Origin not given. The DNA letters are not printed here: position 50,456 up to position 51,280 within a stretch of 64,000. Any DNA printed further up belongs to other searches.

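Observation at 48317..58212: Fae-like formaldehyde-activating enzyme embedded between two Zn-ADHs, an enolase-superfamily enzyme and a Dpp-type ABC importer, with an LLM oxidoreductase downstream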

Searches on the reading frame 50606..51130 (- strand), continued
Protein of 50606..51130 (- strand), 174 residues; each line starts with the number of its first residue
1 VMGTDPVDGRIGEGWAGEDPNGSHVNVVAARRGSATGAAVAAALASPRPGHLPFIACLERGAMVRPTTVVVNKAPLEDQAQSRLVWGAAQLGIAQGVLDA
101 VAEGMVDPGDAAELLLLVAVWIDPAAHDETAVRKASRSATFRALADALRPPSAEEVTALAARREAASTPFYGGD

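Call 85: find_encoding_contigs(protein=P0134, flank=8000, max_places=2)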
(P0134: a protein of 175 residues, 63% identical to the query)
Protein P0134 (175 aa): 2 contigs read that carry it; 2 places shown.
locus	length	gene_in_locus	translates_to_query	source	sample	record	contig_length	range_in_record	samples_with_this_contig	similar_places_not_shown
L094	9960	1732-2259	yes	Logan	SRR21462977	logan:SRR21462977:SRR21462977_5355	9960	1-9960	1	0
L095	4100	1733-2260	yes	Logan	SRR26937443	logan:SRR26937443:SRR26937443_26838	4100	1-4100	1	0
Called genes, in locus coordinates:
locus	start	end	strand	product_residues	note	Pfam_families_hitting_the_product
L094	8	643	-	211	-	PF00528:BPD_transp_1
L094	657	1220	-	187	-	PF00528:BPD_transp_1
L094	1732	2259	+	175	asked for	PF08714:Fae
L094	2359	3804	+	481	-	PF00171:Aldedh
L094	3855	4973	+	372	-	PF08240:ADH_N, PF16912:Glu_dehyd_C (weak), PF00107:ADH_zinc_N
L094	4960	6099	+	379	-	PF08240:ADH_N, PF16912:Glu_dehyd_C (weak), PF00107:ADH_zinc_N, PF13602:ADH_zinc_N_2 (weak)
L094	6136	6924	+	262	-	PF00106:adh_short, PF08659:KR, PF13561:adh_short_C2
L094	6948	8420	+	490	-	PF01565:FAD_binding_4, PF02913:FAD-oxidase_C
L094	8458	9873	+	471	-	PF00370:FGGY_N, PF02782:FGGY_C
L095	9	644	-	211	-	PF00528:BPD_transp_1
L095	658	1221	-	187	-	PF00528:BPD_transp_1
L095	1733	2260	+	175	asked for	PF08714:Fae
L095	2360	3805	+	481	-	PF00171:Aldedh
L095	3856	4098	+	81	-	?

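Call 89: get_annotated_region(hit=H21, flank=7000)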
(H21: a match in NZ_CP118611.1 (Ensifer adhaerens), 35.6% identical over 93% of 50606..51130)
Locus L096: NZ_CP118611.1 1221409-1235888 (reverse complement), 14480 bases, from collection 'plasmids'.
description: Ensifer adhaerens strain CTYH.Ch1 plasmid pCTYH.Ch1_1, complete sequence
organism: Ensifer adhaerens (NCBI taxid 106592)
taxonomy: Bacteria; Pseudomonadota; Alphaproteobacteria; Hyphomicrobiales; Rhizobiaceae; Ensifer; Ensifer adhaerens
host: -; source: Pure isolate,Rhizosphere of Cyperus brevifolius; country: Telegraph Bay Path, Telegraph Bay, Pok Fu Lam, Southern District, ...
typing (MOB-suite, as given by PLSDB): conjugative; relaxase MOBQ; mating-pair formation MPF_T
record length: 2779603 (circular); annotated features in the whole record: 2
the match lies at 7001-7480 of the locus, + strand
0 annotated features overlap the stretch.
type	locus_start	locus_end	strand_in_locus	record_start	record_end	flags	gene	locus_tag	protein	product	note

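Call 90: get_annotated_region(hit=H25, flank=7000)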
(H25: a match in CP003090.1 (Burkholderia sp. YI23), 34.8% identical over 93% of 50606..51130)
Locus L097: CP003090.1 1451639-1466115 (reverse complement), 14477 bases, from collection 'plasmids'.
description: Burkholderia sp. YI23 plasmid byi_1p, complete sequence
organism: Burkholderia sp. YI23 (NCBI taxid 1097668)
taxonomy: Bacteria; Pseudomonadota; Betaproteobacteria; Burkholderiales; Burkholderiaceae; Burkholderia; Burkholderia sp. YI23
host: -; source: -; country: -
typing (MOB-suite, as given by PLSDB): conjugative; relaxase MOBF,MOBP; mating-pair formation MPF_T
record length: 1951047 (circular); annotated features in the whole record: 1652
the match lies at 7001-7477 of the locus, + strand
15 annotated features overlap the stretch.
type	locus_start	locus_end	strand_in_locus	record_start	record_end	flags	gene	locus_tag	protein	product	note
CDS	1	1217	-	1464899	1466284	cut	-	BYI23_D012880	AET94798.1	histidine kinase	-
CDS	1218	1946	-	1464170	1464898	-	-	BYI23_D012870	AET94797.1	two component transcriptional regulator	-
CDS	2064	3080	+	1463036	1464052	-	-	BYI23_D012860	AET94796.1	nitrate/sulfonate/bicarbonate ABC transporter periplasmic ligand-binding protein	-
CDS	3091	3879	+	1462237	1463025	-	-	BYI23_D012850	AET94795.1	ABC transporter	-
CDS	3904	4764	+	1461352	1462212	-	-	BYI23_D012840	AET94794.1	binding-protein-dependent transport systems inner membrane component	-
CDS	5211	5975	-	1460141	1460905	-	-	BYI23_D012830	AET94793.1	phosphoesterase, PA-phosphatase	-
CDS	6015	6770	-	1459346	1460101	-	-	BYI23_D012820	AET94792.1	hypothetical protein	-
CDS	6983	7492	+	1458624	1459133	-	-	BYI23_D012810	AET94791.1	formaldehyde-activating enzyme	-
CDS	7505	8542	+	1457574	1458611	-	-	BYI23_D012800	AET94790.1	aldo/keto reductase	-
CDS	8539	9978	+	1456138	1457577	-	-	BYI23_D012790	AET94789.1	succinic semialdehyde dehydrogenase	-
CDS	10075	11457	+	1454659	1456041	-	-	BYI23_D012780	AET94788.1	major facilitator superfamily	-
CDS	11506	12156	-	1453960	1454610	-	-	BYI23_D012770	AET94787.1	hypothetical protein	-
CDS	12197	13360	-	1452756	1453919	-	-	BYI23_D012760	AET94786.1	putative cytochrome P450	-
CDS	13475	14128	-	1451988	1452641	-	-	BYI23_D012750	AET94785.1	short-chain dehydrogenase/reductase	-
CDS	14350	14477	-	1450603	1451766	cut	-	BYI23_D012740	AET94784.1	putative cytochrome P450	-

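Call 91: get_annotated_region(hit=H26, flank=7000)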
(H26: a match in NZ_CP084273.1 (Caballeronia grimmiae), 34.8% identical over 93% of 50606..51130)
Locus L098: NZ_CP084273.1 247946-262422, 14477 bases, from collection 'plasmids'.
description: Caballeronia grimmiae strain Lep1A1 plasmid p1, complete sequence
organism: Caballeronia grimmiae (NCBI taxid 1071679)
taxonomy: Bacteria; Pseudomonadota; Betaproteobacteria; Burkholderiales; Burkholderiaceae; Caballeronia; Caballeronia grimmiae
host: -; source: Leptoglossus zonatus,Cell culture; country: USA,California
typing (MOB-suite, as given by PLSDB): non-mobilizable
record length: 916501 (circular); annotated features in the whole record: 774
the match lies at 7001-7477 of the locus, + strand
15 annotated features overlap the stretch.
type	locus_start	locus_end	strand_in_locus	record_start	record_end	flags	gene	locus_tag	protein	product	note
CDS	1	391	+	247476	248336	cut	-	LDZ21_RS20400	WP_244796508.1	hypothetical protein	-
CDS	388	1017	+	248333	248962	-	-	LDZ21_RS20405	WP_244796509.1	HAD-IB family hydrolase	GO:0008152 - metabolic process [Evidence IEA]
CDS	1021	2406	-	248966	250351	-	-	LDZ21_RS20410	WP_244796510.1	sensor histidine kinase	GO:0007165 - signal transduction [Evidence IEA]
CDS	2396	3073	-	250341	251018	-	-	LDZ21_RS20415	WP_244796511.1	response regulator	GO:0000160 - phosphorelay signal transduction system [Evidence IEA]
CDS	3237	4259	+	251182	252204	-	-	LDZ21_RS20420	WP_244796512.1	ABC transporter substrate-binding protein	-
CDS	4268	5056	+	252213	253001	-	-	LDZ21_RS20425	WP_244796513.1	ABC transporter ATP-binding protein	-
CDS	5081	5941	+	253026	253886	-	-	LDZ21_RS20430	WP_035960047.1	ABC transporter permease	-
CDS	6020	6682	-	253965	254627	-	-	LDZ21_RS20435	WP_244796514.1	hypothetical protein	-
CDS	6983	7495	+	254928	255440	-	fae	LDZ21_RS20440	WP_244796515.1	formaldehyde-activating enzyme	GO:0016051 - carbohydrate biosynthetic process [Evidence IEA]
CDS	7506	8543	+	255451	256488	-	-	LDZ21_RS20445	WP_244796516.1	aldo/keto reductase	-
CDS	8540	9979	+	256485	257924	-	-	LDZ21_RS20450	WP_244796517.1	NAD-dependent succinate-semialdehyde dehydrogenase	-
CDS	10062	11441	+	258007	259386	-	-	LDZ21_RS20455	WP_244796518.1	MFS transporter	GO:0055085 - transmembrane transport [Evidence IEA]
CDS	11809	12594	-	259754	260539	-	-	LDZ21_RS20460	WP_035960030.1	IclR family transcriptional regulator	GO:0006355 - regulation of DNA-templated transcription [Evidence IEA]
CDS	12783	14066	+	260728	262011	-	-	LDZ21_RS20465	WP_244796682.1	MFS transporter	GO:0055085 - transmembrane transport [Evidence IEA]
CDS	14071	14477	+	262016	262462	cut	-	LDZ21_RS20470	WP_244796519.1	type II 3-dehydroquinate dehydratase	-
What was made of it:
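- Burkholderia/Caballeronia has Fae-AKR-SSADH-MFS (calls 90, 91).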

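Call 93: search_protein_families(library=ncbifam, proteins=[L092:6203-7135:+, L094:6136-6924:+, L094:6948-8420:+, L094:8458-9873:+, L097:7505-8542:+, L097:10075-11457:+, L036:7245-8582:+, L036:8594-8962:+], max_evalue=1e-15)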
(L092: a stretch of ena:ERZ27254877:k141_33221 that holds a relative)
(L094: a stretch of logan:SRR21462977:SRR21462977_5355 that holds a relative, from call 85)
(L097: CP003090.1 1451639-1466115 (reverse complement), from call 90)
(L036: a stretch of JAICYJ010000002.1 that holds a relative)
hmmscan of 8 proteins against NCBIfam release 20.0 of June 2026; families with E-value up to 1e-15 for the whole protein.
L092:6203-7135:+ (310 aa): 1 family
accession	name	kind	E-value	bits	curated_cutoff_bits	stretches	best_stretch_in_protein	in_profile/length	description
NF049931.1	GlyBetbindOsmF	equivalog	9e-48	162.8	400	1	38-308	3-282/283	glycine betaine ABC transporter substrate-binding protein OsmF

L094:6136-6924:+ (262 aa): 189 families (the best 25 are shown)
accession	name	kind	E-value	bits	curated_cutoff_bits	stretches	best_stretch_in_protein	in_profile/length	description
NF005390.0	PRK06935.1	equivalog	8.9e-100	333.3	369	1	7-262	4-258/258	2-dehydro-3-deoxy-D-gluconate 5-dehydrogenase KduD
TIGR01832.1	kduD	equivalog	8e-83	277.7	338.85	1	14-262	1-248/248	2-dehydro-3-deoxy-D-gluconate 5-dehydrogenase KduD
NF006528.0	PRK08993.1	subfamily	3.3e-72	243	430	1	11-262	3-253/253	2-dehydro-3-deoxy-D-gluconate 5-dehydrogenase KduD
NF005488.0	PRK07097.1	equivalog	2.4e-68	230.1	369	1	10-260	2-258/266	gluconate 5-dehydrogenase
NF005983.0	PRK08085.1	equivalog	2.1e-65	220.9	408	1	12-261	3-252/254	gluconate 5-dehydrogenase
TIGR01830.1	3oxo_ACP_reduc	equivalog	4.7e-62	209.8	297.75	1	21-258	1-237/239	3-oxoacyl-[acyl-carrier-protein] reductase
NF006070.0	PRK08213.1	subfamily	1.1e-59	202.1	279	1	12-260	6-257/259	gluconate 5-dehydrogenase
NF009466.0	PRK12826.1-2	subfamily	1.3e-58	198.4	222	1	19-259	4-244/248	3-oxoacyl-ACP reductase FabG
NF005559.1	PRK07231.1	subfamily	1.9e-58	197.9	215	1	16-261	2-249/249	glucose 1-dehydrogenase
NF004778.0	PRK06124.1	equivalog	9.6e-58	195.6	303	1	12-262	5-255/256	SDR family oxidoreductase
NF005711.0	PRK07523.1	subfamily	9.5e-57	192.5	413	1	10-259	2-251/255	SDR family oxidoreductase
NF004198.0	PRK05653.1-3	equivalog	1.2e-56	191.9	296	1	16-260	5-247/248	3-oxoacyl-ACP reductase FabG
TIGR01963.1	PHB_DH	subfamily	1.1e-54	185.4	307.05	1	19-261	2-254/255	3-hydroxybutyrate dehydrogenase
NF009093.0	PRK12429.1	subfamily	2.2e-53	181.2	258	1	16-261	3-258/259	3-hydroxybutyrate dehydrogenase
NF004197.0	PRK05653.1-1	equivalog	5.9e-53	180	332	1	16-260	5-247/249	3-oxoacyl-ACP reductase FabG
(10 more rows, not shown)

L094:6948-8420:+ (490 aa): 3 families
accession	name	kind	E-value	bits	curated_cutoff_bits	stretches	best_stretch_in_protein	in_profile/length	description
TIGR00387.1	glcD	equivalog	6.2e-47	160.4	567.9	1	52-477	1-412/413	glycolate oxidase subunit GlcD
NF049975.1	2HglutDHaseYdiJ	equivalog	7.7e-27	93.4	1350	1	48-189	51-193/1018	D-2-hydroxyglutarate dehydrogenase YdiJ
NF008408.0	PRK11230.1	equivalog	1.9e-23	82.7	897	1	3-258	18-263/499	glycolate oxidase subunit GlcD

L094:8458-9873:+ (471 aa): 10 families
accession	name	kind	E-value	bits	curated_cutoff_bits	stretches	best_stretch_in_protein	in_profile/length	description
TIGR01312.1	XylB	equivalog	1.1e-52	179.2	380.25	1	120-450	155-475/481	xylulokinase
NF008187.0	PRK10939.1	equivalog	4.4e-50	170.8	528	1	90-455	137-499/521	autoinducer-2 kinase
NF003154.0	PRK04123.1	equivalog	9.5e-36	123.6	428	1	162-450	236-529/554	ribulokinase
TIGR01311.1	glycerol_kin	equivalog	1.8e-35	122.3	590.35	1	142-449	187-484/496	glycerol kinase GlpK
TIGR01314.1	gntK_FGGY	equivalog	2.6e-34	118.6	648.55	1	121-456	157-491/505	gluconokinase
NF000756.0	PRK00047.1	subfamily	1.5e-31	109.3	498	1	145-456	194-492/502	glycerol kinase GlpK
TIGR01234.1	L-ribulokinase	equivalog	4e-27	95.2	583.25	1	156-458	223-529/536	ribulokinase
NF011601.0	PRK15027.1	equivalog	1.6e-26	92.8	912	0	116-226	149-256/484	xylulokinase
TIGR02628.1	fuculo_kin_coli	equivalog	2.2e-26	92.9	470.9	1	119-437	157-465/465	L-fuculokinase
TIGR01315.1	5C_CHO_kinase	subfamily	3.6e-22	78.8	408.7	0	320-458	396-540/541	FGGY family pentulose kinase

L097:7505-8542:+ (345 aa): 6 families
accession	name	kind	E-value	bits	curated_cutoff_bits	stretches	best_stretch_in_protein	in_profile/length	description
TIGR01293.1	Kv_beta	subfamily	1e-45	156.2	365.4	1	1-308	1-316/319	voltage-dependent potassium channel subunit beta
NF007388.0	PRK09912.1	subfamily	1.1e-44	152.8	448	1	1-314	13-335/346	L-glyceraldehyde 3-phosphate reductase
NF049922.1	MethglyxlRedYdjG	equivalog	1.3e-38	132.8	550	1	1-307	1-317/326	NADH-dependent methylglyoxal reductase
NF007912.0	PRK10625.1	equivalog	1.2e-36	126.8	415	1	136-309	158-336/346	NADP(H)-dependent aldo-keto reductase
NF007695.0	PRK10376.1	subfamily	8.3e-23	80.9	280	1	10-214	14-215/290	oxidoreductase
NF008377.0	PRK11172.1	equivalog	6.2e-19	68.3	327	0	41-221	21-188/267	2,5-didehydrogluconate reductase DkgB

L097:10075-11457:+ (460 aa): 13 families
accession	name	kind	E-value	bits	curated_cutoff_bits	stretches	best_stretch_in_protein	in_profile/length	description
TIGR00895.1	2A0115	subfamily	2.1e-53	181.7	418.55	1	31-414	7-393/398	aromatic acid/H+ symport family MFS transporter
TIGR00898.1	2A0119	subfamily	1.1e-41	143.3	550.75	1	75-455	125-504/506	cation transport protein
NF052357.1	GlucTporGlcPStph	equivalog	4.9e-39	134.4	750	1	53-456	19-432/445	glucose transporter GlcP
TIGR00879.1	SP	subfamily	5.6e-38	130.7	237.8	1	49-455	65-508/510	sugar porter family MFS transporter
NF008586.0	PRK11551.1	equivalog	1.6e-31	109.7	410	1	44-442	18-392/406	3-(3-hydroxy-phenyl)propionate transporter MhpT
NF053517.1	HbztTptrPcaK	equivalog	7.3e-24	84.5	770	1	30-437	8-416/437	4-hydroxybenzoate transporter PcaK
TIGR00891.1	2A0112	subfamily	1.7e-23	83.4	552.9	1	52-413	23-382/405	sialate:H+ symport family MFS transporter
TIGR01299.1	synapt_SV2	subfamily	1.6e-21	75.9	637.3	1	50-251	176-388/742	synaptic vesicle protein SV2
TIGR00887.1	2A0109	equivalog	2e-19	69.9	610.3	0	77-183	57-169/502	phosphate:H+ symporter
TIGR00893.1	2A0114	subfamily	2.6e-18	66.2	395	1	59-443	12-396/399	D-galactonate transporter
NF007484.0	PRK10077.1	equivalog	3.4e-18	65.7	608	1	64-242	43-239/480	D-xylose transporter XylE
TIGR00883.1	2A0106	subfamily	9.6e-17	61.1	443.45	0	91-434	50-391/400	metabolite/H+ symporter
NF003024.0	PRK03893.1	subfamily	1.1e-16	60.7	604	0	52-231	32-209/497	sialate:H+ symport family MFS transporter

L036:7245-8582:+ (445 aa): 4 families
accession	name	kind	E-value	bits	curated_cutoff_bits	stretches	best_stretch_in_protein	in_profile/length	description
TIGR00387.1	glcD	equivalog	7.7e-95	318.1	567.9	1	38-443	1-413/413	glycolate oxidase subunit GlcD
NF008408.0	PRK11230.1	equivalog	1.3e-62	211.9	897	1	31-444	52-471/499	glycolate oxidase subunit GlcD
NF049975.1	2HglutDHaseYdiJ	equivalog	1.9e-38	131.9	1350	1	42-171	62-191/1018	D-2-hydroxyglutarate dehydrogenase YdiJ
NF008439.0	PRK11282.1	equivalog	4.9e-25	88.1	284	1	48-266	12-230/358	glycolate oxidase subunit GlcE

L036:8594-8962:+ (122 aa): 0 families
